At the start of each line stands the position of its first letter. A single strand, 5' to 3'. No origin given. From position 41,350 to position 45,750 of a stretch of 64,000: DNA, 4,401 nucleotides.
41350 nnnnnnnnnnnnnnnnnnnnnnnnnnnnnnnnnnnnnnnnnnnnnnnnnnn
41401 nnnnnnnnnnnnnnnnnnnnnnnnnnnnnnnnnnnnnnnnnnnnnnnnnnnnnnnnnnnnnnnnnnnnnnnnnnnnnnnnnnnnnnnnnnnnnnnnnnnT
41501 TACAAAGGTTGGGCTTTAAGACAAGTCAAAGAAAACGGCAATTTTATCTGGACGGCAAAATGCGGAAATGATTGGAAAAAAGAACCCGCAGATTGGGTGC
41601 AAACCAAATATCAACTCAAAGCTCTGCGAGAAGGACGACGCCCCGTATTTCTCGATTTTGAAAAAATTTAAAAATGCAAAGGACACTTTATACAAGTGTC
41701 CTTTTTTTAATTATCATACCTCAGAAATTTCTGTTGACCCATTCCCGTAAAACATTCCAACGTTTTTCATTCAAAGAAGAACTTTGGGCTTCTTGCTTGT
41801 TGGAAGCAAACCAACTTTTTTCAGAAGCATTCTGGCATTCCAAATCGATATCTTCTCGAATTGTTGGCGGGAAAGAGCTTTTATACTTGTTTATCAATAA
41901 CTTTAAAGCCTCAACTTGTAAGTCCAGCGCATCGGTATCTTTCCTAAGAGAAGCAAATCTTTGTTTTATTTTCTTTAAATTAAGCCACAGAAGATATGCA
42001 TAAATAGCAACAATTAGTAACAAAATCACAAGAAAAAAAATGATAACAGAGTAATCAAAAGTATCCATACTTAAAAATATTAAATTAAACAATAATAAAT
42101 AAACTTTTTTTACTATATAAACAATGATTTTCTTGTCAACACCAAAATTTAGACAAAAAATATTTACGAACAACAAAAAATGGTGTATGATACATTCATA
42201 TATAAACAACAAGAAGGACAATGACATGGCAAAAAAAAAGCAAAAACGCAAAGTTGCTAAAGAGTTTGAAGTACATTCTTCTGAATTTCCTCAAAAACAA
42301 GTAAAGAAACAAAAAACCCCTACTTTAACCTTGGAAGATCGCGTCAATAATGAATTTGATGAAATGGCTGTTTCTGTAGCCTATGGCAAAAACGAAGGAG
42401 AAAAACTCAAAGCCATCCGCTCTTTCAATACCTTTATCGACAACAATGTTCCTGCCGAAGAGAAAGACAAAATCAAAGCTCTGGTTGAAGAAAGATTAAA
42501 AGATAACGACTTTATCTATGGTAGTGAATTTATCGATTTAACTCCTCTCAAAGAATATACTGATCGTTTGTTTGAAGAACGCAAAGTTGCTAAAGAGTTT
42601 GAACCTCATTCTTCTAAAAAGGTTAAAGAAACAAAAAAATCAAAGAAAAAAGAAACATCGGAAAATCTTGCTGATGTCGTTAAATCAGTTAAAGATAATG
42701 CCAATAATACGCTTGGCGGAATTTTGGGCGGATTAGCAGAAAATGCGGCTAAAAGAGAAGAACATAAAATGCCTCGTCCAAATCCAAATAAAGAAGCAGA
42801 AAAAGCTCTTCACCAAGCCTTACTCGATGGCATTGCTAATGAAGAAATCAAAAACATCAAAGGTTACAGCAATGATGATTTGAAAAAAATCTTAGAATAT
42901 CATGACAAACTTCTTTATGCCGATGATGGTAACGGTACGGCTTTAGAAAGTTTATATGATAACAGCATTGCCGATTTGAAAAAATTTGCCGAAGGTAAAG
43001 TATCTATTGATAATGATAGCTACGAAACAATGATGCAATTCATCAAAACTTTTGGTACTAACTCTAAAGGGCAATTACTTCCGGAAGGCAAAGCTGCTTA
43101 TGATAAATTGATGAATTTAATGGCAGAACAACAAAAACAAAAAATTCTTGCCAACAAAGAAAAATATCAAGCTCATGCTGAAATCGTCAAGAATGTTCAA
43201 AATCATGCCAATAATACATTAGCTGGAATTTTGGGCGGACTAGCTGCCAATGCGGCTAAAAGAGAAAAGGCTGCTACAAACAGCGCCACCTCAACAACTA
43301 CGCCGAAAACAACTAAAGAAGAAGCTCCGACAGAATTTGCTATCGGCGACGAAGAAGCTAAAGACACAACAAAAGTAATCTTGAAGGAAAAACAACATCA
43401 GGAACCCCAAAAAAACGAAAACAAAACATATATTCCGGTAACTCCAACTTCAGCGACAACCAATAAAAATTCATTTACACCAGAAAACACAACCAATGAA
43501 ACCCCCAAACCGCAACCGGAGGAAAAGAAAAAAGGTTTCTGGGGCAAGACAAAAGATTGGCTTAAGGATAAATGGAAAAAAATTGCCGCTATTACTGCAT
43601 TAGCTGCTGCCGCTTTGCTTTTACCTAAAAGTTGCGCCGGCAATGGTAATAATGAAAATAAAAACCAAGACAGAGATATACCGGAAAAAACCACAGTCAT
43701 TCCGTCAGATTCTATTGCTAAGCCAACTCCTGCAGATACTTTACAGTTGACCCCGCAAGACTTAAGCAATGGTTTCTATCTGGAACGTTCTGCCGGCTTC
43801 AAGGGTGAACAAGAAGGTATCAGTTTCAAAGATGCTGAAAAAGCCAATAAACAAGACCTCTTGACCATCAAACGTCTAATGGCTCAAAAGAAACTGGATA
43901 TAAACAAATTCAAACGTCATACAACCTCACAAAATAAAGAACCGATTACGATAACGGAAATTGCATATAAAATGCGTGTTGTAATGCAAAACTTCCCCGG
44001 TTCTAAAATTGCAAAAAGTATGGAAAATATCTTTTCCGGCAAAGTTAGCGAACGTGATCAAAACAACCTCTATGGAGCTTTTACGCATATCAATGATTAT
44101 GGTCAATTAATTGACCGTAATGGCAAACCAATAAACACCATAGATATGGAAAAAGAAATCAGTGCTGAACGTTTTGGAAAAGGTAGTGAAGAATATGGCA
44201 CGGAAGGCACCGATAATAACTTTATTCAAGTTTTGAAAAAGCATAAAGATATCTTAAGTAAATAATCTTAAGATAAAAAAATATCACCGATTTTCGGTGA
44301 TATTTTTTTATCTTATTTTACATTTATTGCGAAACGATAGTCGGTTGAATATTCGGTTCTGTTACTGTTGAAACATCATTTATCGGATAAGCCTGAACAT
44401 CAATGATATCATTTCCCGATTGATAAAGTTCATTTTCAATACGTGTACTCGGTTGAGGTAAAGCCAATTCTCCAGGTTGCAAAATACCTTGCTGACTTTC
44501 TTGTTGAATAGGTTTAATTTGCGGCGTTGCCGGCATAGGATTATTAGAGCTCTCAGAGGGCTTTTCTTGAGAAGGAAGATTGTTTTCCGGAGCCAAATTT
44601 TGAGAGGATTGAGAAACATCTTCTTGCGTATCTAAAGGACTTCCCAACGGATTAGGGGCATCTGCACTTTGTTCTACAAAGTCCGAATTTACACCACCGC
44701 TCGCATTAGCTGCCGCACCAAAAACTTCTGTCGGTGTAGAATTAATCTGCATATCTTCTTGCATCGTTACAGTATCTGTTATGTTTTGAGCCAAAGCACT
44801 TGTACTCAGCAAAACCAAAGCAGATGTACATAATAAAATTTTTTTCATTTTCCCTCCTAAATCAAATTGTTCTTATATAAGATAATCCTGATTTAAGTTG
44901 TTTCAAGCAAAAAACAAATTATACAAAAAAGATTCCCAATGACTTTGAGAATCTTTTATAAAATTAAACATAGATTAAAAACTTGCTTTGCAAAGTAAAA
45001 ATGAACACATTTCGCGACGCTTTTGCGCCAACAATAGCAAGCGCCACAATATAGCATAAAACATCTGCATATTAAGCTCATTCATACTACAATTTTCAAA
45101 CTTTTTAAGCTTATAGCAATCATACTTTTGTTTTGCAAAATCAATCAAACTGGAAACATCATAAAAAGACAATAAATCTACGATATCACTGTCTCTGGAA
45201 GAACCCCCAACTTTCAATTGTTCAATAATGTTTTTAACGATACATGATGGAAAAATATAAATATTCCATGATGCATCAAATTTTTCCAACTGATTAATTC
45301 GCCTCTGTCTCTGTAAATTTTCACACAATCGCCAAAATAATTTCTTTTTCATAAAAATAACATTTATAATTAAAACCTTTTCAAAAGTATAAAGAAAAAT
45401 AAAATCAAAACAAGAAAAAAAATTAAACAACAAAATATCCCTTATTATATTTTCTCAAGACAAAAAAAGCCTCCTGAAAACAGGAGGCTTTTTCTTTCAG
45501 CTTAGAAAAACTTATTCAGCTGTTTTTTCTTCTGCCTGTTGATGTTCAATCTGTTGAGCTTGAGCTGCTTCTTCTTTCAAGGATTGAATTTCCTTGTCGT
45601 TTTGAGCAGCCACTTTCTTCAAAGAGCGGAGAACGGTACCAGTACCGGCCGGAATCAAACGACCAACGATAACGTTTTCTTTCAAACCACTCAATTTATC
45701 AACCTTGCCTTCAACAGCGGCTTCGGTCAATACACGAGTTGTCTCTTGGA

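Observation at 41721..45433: Block of four orphan envelope or secreted proteins between trmB and the 3' end of rpoC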

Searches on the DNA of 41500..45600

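Call 86: search_rna_families(source=window, start=41500, end=45600, threshold=evalue, max_evalue=0.1)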
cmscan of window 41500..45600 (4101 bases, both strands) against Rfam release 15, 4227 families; matches with E-value up to 0.1: 2.
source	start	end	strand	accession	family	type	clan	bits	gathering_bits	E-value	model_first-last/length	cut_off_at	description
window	45460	45523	-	RF01859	Phe_leader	Cis-reg; leader;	-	34.5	55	0.0038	1-125/125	no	Phenylalanine leader peptide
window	45433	45497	+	RF01859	Phe_leader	Cis-reg; leader;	-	32.6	55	0.01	1-125/125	no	Phenylalanine leader peptide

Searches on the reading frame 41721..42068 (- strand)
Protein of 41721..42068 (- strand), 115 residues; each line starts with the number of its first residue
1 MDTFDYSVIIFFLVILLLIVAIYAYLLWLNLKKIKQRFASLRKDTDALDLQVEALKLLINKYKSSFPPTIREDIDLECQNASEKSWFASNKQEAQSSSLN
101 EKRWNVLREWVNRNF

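Call 3: search_protein_families(library=pfam, proteins=[window:41724-42068:-], max_evalue=1)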
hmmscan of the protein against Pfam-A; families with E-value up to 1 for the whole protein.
seq(115 aa): 7 families
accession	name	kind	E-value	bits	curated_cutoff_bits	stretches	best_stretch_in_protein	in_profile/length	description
PF23884.1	DUF7237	-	0.0033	18.1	27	1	8-60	3-55/77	Family of unknown function (DUF7237)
PF04977.20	DivIC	-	0.0058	16.8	28.9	1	13-64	1-52/80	Septum formation initiator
PF14584.11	DUF4446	-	0.014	15.8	27.4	1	9-52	2-45/150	Protein of unknown function (DUF4446)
PF09451.16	ATG27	-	0.054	13.8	27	1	10-48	196-235/261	Autophagy-related protein 27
PF07584.16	BatA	-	0.072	14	25.9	1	11-42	8-39/77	Aerotolerance regulator N-terminal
PF16644.10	NEXCaM_BD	-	0.089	13.5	26.7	1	27-102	31-108/109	Regulatory region of Na+/H+ exchanger NHE binds to calmodulin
PF05545.16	FixQ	-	0.11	12.9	29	1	4-25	9-30/49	Cbb3-type cytochrome oxidase component FixQ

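Call 4: search_protein_families(library=ncbifam, proteins=[window:41724-42068:-], max_evalue=1)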
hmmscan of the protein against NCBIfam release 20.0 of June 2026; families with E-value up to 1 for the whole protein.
seq(115 aa): 6 families
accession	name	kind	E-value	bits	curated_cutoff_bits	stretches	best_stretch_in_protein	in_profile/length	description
NF053549.1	FtsL_Actino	equivalog_domain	0.00011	22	55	1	10-64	2-58/83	cell division protein FtsL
TIGR02976.1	phageshock_pspB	equivalog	0.019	15.3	51.7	1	10-42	3-35/75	envelope stress response membrane protein PspB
NF045844.1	BC85_0335_fam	subfamily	0.021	14.4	65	1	14-102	9-104/215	BC85_0335 family putative methyltransferase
TIGR02209.1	ftsL_broad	equivalog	0.047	13.6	42.45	1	7-58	2-53/85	cell division protein FtsL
NF005411.0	PRK06975.1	equivalog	0.095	11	414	1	10-105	330-422/660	fused uroporphyrinogen-III synthase HemD/membrane protein HemX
NF006283.1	PRK08455.1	equivalog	0.38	10.3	187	1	8-40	22-54/182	flagellar basal body-associated protein FliL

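Call 18: search_protein_families(library=padloc, proteins=[window:41724-42068:-], max_evalue=1)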
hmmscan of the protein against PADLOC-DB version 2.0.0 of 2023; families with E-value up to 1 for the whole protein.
seq(115 aa): 0 families

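Call 19: search_protein_families(library=phrogs, proteins=[window:41724-42068:-], max_evalue=1)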
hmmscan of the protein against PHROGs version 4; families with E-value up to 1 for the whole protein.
seq(115 aa): 7 families
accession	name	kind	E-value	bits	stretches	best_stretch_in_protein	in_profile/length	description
phrog_6021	-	unknown function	0.00015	23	1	8-60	3-55/77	-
phrog_2638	-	unknown function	0.041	15.3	1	6-47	63-102/120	-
phrog_3913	-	unknown function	0.047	14.9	1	8-51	5-47/89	-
phrog_30805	-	unknown function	0.095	13.9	1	10-36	12-40/52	-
phrog_739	-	lysis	0.11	13.7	1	13-63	8-61/122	Rz-like spanin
phrog_16690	-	unknown function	0.11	13.5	1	8-63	7-56/62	-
phrog_27788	-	unknown function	0.2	12.7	1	11-62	8-57/88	-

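Call 58: list_cluster_members(proteins=[window:41721-42068:-, window:42226-44265:+, window:44324-44848:-, window:44975-45352:-, window:44975-45433:-])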
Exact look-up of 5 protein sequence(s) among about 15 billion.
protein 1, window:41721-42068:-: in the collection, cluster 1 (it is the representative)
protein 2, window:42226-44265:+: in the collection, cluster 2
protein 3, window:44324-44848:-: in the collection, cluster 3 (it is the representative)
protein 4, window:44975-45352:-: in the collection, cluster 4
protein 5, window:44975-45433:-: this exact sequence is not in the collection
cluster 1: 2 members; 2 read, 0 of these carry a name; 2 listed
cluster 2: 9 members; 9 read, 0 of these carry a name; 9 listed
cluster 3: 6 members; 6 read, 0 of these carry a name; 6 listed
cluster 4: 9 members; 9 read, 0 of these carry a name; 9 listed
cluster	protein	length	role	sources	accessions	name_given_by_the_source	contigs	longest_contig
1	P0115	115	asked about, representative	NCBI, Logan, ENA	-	-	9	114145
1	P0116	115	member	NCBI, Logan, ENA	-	-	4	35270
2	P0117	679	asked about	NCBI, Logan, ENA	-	-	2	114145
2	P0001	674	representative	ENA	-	-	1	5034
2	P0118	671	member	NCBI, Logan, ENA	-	-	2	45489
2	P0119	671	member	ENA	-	-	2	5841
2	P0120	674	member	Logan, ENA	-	-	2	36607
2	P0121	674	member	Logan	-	-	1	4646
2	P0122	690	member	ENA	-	-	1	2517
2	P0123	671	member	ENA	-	-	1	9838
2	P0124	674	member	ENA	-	-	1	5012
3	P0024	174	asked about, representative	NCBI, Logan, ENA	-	-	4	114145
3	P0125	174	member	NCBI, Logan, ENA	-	-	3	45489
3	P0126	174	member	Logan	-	-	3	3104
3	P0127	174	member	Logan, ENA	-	-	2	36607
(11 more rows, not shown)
